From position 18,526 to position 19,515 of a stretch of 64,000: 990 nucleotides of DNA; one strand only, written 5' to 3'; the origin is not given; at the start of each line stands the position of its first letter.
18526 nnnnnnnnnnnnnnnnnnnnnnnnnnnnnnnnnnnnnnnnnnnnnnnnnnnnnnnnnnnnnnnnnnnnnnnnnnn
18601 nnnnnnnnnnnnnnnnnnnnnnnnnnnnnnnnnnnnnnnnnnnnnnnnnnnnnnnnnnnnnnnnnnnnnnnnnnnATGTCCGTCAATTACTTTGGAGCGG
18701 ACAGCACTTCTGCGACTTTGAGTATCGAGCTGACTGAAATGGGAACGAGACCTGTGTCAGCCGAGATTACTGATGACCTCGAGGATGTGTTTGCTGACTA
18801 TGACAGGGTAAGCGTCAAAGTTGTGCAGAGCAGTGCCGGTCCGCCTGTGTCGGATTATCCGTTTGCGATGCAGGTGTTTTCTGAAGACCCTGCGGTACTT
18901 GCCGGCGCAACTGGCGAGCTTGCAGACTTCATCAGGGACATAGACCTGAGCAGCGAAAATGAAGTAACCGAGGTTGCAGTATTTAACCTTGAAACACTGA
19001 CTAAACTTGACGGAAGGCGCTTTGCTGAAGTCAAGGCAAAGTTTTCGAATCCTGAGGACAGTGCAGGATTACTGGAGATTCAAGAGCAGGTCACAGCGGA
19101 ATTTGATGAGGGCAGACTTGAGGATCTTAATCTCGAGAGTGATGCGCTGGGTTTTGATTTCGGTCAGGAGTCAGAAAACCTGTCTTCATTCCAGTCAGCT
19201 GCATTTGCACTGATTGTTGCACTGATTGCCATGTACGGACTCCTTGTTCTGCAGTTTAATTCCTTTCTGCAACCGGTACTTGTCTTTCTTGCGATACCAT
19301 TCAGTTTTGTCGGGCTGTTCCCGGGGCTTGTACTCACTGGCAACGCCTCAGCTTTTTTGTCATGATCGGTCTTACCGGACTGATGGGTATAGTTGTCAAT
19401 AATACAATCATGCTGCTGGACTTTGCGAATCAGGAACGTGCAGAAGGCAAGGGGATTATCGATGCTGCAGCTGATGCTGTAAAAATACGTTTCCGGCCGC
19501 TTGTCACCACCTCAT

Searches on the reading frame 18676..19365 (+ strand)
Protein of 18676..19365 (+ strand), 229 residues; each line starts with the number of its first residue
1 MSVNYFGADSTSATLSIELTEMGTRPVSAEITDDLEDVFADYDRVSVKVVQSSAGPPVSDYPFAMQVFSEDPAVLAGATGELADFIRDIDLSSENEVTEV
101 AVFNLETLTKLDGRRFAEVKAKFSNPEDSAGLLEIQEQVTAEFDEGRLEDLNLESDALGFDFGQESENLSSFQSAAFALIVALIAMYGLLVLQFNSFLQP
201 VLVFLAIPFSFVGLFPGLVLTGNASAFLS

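Call 23: search_protein_families(library=pfam, proteins=[window:18676-19365:+], max_evalue=0.0001)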
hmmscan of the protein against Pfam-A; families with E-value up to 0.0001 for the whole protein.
window:18676-19365:+ (229 aa): 1 family
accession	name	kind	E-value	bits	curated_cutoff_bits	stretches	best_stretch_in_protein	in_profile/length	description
PF00873.25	ACR_tran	-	7.7e-08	31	28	1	158-223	846-912/1021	AcrB/AcrD/AcrF family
